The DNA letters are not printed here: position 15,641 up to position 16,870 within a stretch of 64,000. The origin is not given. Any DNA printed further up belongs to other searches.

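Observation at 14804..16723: RmlB dTDP-glucose 4,6-dehydratase fused to a 310-aa extension that ends in a degenerate Nudix box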

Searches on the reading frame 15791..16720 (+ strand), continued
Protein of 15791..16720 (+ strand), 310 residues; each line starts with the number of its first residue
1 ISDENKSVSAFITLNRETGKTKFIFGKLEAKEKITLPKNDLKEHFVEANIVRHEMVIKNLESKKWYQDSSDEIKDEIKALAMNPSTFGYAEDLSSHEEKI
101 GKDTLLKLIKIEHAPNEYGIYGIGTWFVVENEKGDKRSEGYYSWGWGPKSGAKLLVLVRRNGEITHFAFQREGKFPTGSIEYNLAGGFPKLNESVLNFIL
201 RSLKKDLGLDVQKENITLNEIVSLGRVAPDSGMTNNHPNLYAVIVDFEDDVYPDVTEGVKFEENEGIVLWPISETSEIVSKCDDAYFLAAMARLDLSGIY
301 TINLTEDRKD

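Call 41: search_solved_structures(query=A1, max_evalue=10, show_alignments=2)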
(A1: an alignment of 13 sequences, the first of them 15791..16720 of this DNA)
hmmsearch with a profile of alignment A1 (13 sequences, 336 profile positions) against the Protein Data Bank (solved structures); distinct sequences matched with E-value up to 10: 7.
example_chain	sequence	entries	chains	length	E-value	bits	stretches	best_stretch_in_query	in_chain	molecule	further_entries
7l7v_A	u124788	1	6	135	0.065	15.5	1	24-106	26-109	Probable disease resistance protein At5g66900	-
7l7w_A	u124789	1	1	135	0.12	14.7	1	24-101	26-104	Probable disease resistance protein At5g66900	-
8a22_Bv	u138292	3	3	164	0.26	13.6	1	73-117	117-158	mS26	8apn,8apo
2qjt_B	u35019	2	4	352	0.31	13.3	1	196-242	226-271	Nicotinamide-nucleotide adenylyltransferase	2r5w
5bs6_A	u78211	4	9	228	0.37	13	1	175-268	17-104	transcriptional regulator AraR | transcriptional factor AraR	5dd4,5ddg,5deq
2pqv_A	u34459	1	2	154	0.61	12.3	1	204-240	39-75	MutT/nudix family protein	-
2hun_A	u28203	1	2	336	1.2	11.3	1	2-22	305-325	336aa long hypothetical dTDP-glucose 4,6-dehydratase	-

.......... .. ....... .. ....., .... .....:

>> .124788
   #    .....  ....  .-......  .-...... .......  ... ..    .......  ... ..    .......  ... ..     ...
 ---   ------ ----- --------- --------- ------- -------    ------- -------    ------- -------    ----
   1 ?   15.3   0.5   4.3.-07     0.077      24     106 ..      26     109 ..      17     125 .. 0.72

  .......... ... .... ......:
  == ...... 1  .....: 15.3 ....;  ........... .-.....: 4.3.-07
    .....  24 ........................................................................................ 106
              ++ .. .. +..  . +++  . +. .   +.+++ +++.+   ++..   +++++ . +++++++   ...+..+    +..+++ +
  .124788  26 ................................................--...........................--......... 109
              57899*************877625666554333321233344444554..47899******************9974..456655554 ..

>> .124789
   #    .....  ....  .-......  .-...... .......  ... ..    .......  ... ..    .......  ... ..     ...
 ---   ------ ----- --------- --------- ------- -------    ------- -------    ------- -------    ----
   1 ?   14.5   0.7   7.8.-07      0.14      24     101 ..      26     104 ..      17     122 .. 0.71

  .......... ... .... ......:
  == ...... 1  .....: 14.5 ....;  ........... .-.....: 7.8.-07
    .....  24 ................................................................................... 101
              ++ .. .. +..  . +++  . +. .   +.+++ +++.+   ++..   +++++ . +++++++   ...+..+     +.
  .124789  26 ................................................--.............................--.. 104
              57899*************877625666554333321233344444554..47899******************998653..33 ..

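Call 44: search_protein_families(library=pfam, proteins=[P0014, P0016, P0018, P0020, P0025, P0027, P0063, P0124, P0130], max_evalue=1)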
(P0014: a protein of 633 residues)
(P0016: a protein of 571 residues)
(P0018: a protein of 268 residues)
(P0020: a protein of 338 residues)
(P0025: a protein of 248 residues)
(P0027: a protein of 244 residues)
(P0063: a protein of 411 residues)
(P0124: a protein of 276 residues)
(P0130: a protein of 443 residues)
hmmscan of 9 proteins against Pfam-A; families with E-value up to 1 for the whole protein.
P0014 (633 aa): 10 families
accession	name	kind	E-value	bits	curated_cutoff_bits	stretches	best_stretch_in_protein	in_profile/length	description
PF16363.11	GDP_Man_Dehyd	-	3.2e-69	234.4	27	1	4-299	1-325/332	GDP-mannose 4,6 dehydratase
PF01370.27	Epimerase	-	2.3e-62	211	20.9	1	3-242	1-240/240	NAD dependent epimerase/dehydratase family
PF01073.25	3Beta_HSD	-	2.4e-22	79.7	22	1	4-218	1-217/280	3-beta hydroxysteroid dehydrogenase/isomerase family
PF07993.18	NAD_binding_4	-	2.8e-17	63.2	20.1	1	5-179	1-206/258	Male sterility protein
PF02719.21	Polysacc_synt_2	-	2.3e-14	53.7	20.2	1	3-123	1-130/293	Polysaccharide biosynthesis protein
PF04321.23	RmlD_sub_bind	-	2.1e-11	43.9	27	1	1-166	1-141/287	RmlD substrate binding domain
PF13460.12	NAD_binding_10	-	2e-08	34.7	27.2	1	42-162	30-132/184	NAD(P)H-binding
PF00293.34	NUDIX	-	0.0064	16.9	21.1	1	490-544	15-63/134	NUDIX domain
PF05368.20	NmrA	-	0.018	15.1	27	1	2-116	4-102/298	NmrA-like family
PF00056.29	Ldh_1_N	-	0.037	14.5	27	1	1-79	1-78/141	lactate/malate dehydrogenase, NAD binding domain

P0016 (571 aa): 0 families

P0018 (268 aa): 1 family
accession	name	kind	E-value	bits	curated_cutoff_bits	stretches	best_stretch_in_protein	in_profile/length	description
PF00293.34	NUDIX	-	7.3e-05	23.2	21.1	1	112-207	15-95/134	NUDIX domain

P0020 (338 aa): 1 family
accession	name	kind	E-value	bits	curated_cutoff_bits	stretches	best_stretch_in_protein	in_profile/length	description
PF00293.34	NUDIX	-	0.0015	19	21.1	1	190-265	8-71/134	NUDIX domain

P0025 (248 aa): 0 families

P0027 (244 aa): 1 family
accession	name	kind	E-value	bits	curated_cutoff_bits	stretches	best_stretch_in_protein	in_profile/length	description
PF00293.34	NUDIX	-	5.5e-07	30.1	21.1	1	102-226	8-120/134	NUDIX domain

P0063 (411 aa): 1 family
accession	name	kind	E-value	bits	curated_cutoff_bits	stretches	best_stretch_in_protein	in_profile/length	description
PF00293.34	NUDIX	-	0.00061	20.2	21.1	1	261-347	9-92/134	NUDIX domain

P0124 (276 aa): 1 family
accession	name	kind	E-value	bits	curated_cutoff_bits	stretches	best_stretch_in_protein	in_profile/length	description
PF00293.34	NUDIX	-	1e-10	42.2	21.1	1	141-237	30-118/134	NUDIX domain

P0130 (443 aa): 1 family
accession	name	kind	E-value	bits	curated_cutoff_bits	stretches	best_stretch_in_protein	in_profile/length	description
PF00293.34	NUDIX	-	0.00011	22.7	21.1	1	156-283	8-122/134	NUDIX domain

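Call 53: predict_structure(alignment_id=A4)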
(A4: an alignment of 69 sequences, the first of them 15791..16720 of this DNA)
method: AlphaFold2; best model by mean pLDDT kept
length: 310 residues; sequences in the alignment: 69
mean_pLDDT: 87.7   pTM: 0.82
mean pLDDT of the five models: 87.7, 87.5, 86.2, 85.5, 85.2
residues with pLDDT >= 90: 215; 70-90: 52; 50-70: 34; < 50: 9
segments of 3 or more residues with pLDDT < 50: 32-36, 308-310
pLDDT, mean of each block of 10 residues (from residue 1): 56 70 65 49 70 95 98 98 94 97 98 96 98 98 95 96 94 93 95 91 95 89 95 97 93 78 89 93 95 85 62
secondary structure, 60 per line:
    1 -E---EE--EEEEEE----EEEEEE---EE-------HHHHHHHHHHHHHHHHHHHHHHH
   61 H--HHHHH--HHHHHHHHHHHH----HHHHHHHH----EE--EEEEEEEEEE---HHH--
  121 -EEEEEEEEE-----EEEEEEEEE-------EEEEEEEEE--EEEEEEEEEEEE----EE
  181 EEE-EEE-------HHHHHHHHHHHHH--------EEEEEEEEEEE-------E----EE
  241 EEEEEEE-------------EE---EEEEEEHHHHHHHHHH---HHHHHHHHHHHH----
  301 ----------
elements in order: E10-15 E20-25 H38-61 H64-68 H71-82 H87-94 E103-112 E122-130 E136-144 E152-160 E163-174 E179-183 E185-187 H195-207 E216-226 E239-247 E266-271 H272-281 H285-296

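Call 56: fold_search(model_id=the predicted structure, library=pdb)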
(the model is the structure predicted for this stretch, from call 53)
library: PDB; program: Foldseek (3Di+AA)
matches with E <= 10: 1067; with E <= 0.001: 255
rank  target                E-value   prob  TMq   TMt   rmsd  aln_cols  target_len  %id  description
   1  8rdz_A                7.4e-11  1.00  0.41  0.63   6.0       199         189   14  Crystal Structure of Human ADP-ribose Pyrophosphatase NUDT5 In complex with Ibrutinib (released 2024-05-01)
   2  3aca_A                2.5e-10  1.00  0.42  0.61   6.0       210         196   15  Crystal structure of human NUDT5 complexed with 8-oxo-dADP and manganese (released 2011-01-12)
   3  2dsc_A                3.0e-10  1.00  0.46  0.68   5.9       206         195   12  Crystal structure of human ADP-ribose pyrophosphatase NUDT5 in complex with magnesium and ADP-ribose (released 2006-11-14)
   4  8ptt_A                3.2e-10  1.00  0.44  0.65   6.3       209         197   14  Human NUDT5 in complex with MRK-952 (released 2024-07-24)
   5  6gru_A                4.5e-10  1.00  0.43  0.65   5.9       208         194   13  Crystal structure of human NUDT5 (released 2018-06-27)
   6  6gru_C                4.5e-10  1.00  0.42  0.63   6.0       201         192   14  Crystal structure of human NUDT5 (released 2018-06-27)
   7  6gru_D                5.4e-10  1.00  0.44  0.68   6.1       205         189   13  Crystal structure of human NUDT5 (released 2018-06-27)
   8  8riy_BBB              5.7e-10  1.00  0.42  0.63   6.0       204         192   14  Human NUDT5 with ibrutinib derivative (released 2024-05-01)
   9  3bm4_A                6.5e-10  1.00  0.45  0.66   6.3       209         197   14  Crystal Structure of Human ADP-ribose Pyrophosphatase NUDT5 In complex with magnesium and AMPcpr (released 2008-05-20)
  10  6gru_B                6.5e-10  1.00  0.42  0.63   6.0       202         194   14  Crystal structure of human NUDT5 (released 2018-06-27)
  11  5qtl_C                8.2e-10  1.00  0.44  0.66   6.1       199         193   14  PanDDA analysis group deposition -- Crystal Structure of NUDT5 in complex with GB-0804 (released 2019-12-25)
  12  8rdz_C                8.6e-10  1.00  0.43  0.65   5.8       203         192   15  Crystal Structure of Human ADP-ribose Pyrophosphatase NUDT5 In complex with Ibrutinib (released 2024-05-01)
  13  2dsb_A                9.7e-10  1.00  0.42  0.60   6.2       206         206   14  Crystal structure of human ADP-ribose pyrophosphatase NUDT5 (released 2006-11-14)
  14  5qj4_D                1.2e-09  1.00  0.42  0.64   6.3       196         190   14  PanDDA analysis group deposition of models with modelled events (e.g. bound ligands) -- Crystal Structure of NUDT5 in  (released 2018-12-19)
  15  5c7q_B                1.3e-09  1.00  0.42  0.67   5.8       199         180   14  Crystal Structure of the Bdellovibrio bacteriovorus Nucleoside Diphosphate Sugar Hydrolase (released 2016-01-20)
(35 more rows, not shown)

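Call 60: find_encoding_contigs(protein=P0017, flank=6000, max_places=2)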
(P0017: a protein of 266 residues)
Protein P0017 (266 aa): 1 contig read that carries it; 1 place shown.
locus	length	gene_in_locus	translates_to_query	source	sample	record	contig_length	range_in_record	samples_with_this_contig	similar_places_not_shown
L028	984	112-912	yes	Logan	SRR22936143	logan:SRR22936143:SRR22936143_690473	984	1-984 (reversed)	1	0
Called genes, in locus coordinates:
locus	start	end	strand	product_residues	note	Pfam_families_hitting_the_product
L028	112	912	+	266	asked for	-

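Call 61: find_encoding_contigs(protein=P0019, flank=6000, max_places=2)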
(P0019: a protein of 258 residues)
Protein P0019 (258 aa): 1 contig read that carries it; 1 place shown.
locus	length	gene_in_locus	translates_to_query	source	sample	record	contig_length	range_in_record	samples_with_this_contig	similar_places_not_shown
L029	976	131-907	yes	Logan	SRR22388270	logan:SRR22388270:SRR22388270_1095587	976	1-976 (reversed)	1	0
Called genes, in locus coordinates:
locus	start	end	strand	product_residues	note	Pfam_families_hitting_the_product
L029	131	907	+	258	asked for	-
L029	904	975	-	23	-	?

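Call 62: find_encoding_contigs(protein=P0027, flank=6000, max_places=2)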
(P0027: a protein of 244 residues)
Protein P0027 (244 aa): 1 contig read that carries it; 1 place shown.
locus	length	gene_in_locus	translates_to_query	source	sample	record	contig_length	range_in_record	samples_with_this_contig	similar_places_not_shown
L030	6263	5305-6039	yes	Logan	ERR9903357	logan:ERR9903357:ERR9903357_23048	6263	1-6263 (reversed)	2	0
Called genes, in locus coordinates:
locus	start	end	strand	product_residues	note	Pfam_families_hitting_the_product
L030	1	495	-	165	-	?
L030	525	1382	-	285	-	-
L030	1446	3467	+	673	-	PF02518:HATPase_c, PF00204:DNA_gyraseB, PF01751:Toprim, PF00986:DNA_gyraseB_C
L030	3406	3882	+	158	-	PF04138:GtrA_DPMS_TM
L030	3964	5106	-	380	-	-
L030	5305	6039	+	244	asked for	PF00293:NUDIX (weak)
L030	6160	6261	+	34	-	?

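Call 67: find_related_loci(query=A6, collection=metagenome_contigs, flank=6000)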
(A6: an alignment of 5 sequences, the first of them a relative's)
Query A6 (268 aa) in metagenome_contigs; peptide patterns used: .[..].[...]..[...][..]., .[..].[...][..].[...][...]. (x = any residue, [..] = any of these).
135 stretches matched a pattern; 12 encode a relative of the query (tblastn E <= 1e-3); 12 distinct loci.
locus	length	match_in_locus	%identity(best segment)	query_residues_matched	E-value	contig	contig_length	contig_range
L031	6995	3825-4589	57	12-265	6e-91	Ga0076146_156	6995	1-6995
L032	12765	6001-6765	57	12-265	6e-91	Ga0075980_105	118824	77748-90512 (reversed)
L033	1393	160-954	48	6-266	4e-86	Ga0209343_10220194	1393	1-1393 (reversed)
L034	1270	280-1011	47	12-262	9e-79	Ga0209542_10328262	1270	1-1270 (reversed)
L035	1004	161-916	48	8-261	1e-76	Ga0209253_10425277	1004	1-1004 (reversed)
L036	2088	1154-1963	44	5-267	2e-69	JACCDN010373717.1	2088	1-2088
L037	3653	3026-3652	40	24-232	6e-52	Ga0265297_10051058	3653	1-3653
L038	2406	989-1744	40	8-262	9e-51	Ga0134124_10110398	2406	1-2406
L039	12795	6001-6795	36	1-268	3e-46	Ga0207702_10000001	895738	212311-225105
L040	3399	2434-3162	38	11-261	3e-43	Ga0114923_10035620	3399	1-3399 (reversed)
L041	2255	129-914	35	1-268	2e-43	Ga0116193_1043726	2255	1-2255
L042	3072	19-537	29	89-262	6e-21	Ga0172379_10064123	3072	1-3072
